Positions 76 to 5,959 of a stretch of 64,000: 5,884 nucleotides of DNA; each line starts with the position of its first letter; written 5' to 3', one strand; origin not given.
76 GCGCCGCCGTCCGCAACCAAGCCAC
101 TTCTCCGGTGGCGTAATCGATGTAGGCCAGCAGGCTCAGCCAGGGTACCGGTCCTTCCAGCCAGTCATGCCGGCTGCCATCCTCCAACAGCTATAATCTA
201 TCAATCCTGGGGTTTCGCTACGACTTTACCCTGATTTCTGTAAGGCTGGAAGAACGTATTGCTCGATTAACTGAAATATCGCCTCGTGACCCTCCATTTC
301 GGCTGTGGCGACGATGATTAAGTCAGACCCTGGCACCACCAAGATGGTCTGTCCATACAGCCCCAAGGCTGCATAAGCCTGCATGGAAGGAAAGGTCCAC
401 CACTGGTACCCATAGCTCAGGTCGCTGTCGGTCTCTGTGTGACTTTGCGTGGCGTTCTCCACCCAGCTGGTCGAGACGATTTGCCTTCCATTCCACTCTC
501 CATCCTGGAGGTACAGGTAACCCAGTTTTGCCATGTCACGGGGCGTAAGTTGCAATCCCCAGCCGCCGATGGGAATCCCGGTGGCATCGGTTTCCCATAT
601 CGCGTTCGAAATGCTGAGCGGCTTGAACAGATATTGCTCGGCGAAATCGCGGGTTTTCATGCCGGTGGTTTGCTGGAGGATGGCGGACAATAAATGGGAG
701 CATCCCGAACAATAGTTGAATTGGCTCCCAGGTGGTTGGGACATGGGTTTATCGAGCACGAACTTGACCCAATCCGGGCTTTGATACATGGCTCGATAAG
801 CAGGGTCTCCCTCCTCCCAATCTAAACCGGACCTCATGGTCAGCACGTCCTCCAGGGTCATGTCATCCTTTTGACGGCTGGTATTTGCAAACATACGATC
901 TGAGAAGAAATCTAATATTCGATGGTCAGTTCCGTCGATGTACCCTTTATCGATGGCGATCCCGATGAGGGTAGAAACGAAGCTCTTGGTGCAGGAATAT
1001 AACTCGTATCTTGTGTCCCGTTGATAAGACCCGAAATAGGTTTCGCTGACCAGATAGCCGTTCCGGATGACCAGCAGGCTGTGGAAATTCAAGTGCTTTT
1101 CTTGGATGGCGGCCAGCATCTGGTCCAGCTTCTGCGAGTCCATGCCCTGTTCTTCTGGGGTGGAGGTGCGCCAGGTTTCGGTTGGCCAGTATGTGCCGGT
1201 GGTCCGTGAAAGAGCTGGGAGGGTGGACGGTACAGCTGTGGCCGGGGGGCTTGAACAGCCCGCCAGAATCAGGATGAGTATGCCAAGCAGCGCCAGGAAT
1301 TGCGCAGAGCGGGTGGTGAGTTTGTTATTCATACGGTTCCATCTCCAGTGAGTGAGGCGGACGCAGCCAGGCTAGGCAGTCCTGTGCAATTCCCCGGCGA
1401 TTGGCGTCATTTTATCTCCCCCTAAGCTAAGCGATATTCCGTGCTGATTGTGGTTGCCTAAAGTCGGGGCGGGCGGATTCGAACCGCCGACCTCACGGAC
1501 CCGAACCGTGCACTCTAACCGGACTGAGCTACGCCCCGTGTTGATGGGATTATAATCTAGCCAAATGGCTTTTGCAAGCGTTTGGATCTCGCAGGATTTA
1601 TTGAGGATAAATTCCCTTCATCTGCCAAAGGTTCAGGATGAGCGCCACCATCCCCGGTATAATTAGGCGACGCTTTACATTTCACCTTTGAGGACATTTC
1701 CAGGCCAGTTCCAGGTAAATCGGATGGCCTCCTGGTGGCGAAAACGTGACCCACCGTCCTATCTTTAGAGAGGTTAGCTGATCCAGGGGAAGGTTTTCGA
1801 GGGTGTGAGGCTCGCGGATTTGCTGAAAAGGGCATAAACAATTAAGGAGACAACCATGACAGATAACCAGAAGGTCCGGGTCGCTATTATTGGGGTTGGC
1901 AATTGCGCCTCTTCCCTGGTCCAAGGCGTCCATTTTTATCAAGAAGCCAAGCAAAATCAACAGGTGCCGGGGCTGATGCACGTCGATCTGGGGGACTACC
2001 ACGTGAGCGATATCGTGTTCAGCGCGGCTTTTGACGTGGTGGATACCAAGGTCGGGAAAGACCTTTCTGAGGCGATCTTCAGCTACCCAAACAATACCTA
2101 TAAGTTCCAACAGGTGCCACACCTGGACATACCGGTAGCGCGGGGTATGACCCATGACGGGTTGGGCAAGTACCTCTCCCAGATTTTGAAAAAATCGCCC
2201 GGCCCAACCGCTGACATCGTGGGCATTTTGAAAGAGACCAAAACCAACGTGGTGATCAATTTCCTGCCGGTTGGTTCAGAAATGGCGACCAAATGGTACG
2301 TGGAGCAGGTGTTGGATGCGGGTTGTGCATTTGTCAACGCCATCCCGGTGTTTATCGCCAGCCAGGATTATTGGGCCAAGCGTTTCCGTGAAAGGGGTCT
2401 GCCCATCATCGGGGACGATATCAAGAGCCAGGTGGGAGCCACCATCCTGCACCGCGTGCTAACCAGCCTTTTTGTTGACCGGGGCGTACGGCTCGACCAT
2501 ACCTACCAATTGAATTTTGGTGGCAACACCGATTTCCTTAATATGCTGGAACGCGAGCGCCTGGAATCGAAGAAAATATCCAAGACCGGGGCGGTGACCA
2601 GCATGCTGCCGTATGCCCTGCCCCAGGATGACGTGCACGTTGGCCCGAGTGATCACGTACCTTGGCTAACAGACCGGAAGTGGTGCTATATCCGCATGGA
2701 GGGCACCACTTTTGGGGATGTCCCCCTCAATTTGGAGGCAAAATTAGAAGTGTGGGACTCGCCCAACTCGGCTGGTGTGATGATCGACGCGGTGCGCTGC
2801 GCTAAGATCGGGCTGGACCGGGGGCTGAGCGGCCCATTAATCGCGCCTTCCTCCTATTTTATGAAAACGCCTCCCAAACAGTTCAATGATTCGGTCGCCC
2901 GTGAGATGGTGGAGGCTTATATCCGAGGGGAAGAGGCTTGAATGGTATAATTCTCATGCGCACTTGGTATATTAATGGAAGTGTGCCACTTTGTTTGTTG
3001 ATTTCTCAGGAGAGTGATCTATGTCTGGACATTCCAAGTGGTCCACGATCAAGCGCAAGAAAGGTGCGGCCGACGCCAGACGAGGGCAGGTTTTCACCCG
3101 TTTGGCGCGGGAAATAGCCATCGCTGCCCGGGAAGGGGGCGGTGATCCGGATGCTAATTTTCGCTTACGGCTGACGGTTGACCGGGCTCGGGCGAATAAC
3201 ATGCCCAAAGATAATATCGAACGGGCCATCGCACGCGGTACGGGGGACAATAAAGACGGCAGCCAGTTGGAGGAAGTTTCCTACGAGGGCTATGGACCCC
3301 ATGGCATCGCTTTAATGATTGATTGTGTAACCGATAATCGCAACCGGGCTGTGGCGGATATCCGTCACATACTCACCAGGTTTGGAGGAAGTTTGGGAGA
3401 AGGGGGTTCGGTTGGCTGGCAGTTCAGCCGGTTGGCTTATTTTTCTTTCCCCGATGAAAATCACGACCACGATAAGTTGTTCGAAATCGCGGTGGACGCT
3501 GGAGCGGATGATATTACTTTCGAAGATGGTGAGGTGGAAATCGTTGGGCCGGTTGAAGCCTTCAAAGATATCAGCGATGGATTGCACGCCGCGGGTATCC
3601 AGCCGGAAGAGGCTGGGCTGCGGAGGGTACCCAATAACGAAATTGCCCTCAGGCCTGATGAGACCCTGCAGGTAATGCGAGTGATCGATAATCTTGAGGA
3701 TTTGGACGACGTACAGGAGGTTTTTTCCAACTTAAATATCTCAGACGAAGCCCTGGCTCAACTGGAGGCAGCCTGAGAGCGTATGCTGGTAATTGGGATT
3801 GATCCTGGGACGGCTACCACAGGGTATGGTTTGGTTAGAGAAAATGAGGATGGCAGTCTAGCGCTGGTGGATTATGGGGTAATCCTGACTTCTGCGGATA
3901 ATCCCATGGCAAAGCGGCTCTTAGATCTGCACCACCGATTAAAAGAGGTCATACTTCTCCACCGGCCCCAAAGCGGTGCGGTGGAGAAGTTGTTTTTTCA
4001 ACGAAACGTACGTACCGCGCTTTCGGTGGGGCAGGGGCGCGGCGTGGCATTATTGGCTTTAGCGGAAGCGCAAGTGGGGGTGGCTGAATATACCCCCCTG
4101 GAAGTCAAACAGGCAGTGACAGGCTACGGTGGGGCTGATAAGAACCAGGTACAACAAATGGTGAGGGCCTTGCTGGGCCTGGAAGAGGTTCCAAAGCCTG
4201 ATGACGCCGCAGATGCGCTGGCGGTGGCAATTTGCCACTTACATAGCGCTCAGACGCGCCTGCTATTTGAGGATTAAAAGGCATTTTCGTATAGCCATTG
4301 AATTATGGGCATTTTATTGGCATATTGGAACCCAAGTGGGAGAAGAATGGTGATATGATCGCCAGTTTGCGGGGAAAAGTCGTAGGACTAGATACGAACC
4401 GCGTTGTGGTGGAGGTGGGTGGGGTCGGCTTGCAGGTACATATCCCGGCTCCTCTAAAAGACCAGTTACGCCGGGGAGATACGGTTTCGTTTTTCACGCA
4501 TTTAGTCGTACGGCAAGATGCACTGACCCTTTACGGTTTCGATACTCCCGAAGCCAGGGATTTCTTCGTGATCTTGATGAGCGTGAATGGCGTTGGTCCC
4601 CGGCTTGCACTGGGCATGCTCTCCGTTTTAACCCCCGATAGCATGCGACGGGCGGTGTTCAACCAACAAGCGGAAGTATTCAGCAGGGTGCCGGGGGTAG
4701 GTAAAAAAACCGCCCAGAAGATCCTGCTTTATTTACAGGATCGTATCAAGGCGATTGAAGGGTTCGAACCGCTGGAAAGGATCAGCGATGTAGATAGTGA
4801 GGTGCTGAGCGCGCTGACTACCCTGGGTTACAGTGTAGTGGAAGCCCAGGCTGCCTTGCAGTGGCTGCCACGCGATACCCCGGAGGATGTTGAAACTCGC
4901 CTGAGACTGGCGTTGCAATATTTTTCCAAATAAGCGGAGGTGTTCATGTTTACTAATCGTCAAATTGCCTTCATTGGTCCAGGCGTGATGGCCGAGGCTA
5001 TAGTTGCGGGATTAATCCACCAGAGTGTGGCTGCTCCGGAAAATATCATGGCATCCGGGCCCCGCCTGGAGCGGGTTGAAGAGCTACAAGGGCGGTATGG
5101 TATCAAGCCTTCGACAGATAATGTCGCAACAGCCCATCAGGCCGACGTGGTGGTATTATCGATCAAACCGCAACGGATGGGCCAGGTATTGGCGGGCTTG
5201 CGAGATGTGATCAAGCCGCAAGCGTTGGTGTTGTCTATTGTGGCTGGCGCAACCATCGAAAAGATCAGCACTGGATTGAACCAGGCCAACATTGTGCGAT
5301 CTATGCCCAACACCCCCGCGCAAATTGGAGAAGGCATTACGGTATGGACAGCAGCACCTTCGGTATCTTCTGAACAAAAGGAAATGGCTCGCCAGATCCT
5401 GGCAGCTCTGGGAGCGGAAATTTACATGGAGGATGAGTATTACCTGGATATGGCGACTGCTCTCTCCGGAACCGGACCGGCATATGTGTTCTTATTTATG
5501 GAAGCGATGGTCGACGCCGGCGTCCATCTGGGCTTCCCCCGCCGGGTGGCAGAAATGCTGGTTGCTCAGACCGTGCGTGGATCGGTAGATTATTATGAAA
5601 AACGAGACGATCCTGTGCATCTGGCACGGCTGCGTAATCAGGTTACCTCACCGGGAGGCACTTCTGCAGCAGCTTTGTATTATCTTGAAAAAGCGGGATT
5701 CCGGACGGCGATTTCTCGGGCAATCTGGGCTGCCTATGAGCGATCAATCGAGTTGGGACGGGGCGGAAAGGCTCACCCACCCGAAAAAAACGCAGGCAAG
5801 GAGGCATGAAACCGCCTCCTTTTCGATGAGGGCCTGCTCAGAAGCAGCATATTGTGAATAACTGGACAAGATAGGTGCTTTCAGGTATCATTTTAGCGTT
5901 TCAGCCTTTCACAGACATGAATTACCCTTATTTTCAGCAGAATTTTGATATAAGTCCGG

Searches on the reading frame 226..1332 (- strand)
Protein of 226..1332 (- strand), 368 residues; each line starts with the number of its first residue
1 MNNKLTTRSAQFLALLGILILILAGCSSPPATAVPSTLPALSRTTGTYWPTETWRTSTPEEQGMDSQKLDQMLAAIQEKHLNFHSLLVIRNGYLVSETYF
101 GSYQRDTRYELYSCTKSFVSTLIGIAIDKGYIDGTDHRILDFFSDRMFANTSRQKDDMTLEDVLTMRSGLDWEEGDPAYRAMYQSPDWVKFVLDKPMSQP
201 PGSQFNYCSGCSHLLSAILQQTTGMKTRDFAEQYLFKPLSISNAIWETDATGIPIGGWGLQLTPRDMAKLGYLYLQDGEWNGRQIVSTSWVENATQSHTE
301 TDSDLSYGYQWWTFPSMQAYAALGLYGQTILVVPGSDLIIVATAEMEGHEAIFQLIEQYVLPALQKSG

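Call 44: search_protein_families(library=pfam, proteins=[window:226-1332:-], max_evalue=0.00001)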
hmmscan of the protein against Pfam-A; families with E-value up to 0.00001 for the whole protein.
window:226-1332:- (368 aa): 1 family
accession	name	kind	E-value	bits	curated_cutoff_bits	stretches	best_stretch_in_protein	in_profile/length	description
PF00144.29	Beta-lactamase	-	3.2e-35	122.3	27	1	85-344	18-308/329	Beta-lactamase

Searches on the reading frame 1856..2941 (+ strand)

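Call 44: search_protein_families(library=pfam, proteins=[window:1856-2941:+], max_evalue=0.00001)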
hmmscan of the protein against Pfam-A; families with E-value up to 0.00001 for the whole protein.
window:1856-2941:+ (361 aa): 1 family
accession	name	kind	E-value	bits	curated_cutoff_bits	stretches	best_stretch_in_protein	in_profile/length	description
PF01658.22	Inos-1-P_synth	-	1e-36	125.8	27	1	194-302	1-107/107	Myo-inositol-1-phosphate synthase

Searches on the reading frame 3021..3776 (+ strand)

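Call 44: search_protein_families(library=pfam, proteins=[window:3021-3776:+], max_evalue=0.00001)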
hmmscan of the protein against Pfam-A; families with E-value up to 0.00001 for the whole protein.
window:3021-3776:+ (251 aa): 2 families
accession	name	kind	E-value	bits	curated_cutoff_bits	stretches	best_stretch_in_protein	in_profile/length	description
PF01709.26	Transcrip_reg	-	8.9e-51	172.2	27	1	83-238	1-160/160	TACO1/YebC second and third domain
PF20772.2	TACO1_YebC_N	-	2.3e-33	114.9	36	1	5-75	1-72/73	TACO1/YebC protein N-terminal domain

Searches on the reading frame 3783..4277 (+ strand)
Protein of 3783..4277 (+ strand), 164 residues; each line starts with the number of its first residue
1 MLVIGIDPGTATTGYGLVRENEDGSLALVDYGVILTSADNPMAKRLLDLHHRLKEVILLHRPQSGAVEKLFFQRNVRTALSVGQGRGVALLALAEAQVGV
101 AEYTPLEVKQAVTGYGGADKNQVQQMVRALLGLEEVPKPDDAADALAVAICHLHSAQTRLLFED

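Call 44: search_protein_families(library=pfam, proteins=[window:3783-4277:+], max_evalue=0.00001)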
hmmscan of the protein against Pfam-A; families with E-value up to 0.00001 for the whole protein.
window:3783-4277:+ (164 aa): 1 family
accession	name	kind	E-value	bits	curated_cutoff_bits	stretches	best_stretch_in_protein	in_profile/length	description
PF02075.23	RuvC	-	7.3e-53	178.9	22.2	1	3-152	1-148/148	Crossover junction endodeoxyribonuclease RuvC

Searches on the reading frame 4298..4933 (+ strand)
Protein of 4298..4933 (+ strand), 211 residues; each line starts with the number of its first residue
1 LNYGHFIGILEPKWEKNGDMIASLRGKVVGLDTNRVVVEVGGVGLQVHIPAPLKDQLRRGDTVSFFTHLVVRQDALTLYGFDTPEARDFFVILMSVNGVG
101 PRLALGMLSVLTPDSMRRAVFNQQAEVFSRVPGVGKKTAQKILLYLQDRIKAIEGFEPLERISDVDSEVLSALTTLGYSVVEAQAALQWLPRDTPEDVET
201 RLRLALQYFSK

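Call 44: search_protein_families(library=pfam, proteins=[window:4298-4933:+], max_evalue=0.00001)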
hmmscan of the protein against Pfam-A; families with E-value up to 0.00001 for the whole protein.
window:4298-4933:+ (211 aa): 4 families
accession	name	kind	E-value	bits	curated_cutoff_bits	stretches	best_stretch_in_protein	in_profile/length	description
PF01330.27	RuvA_N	-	2.8e-21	75.8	23.6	1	20-80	1-61/61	RuvA N terminal domain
PF14520.12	HHH_5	-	1.9e-13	51.1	27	1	90-148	1-57/57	Helix-hairpin-helix domain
PF07499.19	RuvA_C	-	1.3e-06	29.3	24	1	167-208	4-45/47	RuvA, C-terminal domain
PF00633.29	HHH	-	3.7e-06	26.9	24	0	130-145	15-30/30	Helix-hairpin-helix motif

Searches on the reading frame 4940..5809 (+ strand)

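Call 44: search_protein_families(library=pfam, proteins=[window:4940-5809:+], max_evalue=0.00001)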
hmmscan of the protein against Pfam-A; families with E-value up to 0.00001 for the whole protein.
window:4940-5809:+ (289 aa): 2 families
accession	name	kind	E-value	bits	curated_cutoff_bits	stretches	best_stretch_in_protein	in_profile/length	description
PF14748.11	P5CR_dimer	-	1.1e-34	119.3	25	1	166-272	1-105/105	Pyrroline-5-carboxylate reductase dimerisation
PF03807.23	F420_oxidored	-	8.1e-18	65.3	21.6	1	8-103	1-94/94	NADP oxidoreductase coenzyme F420-dependent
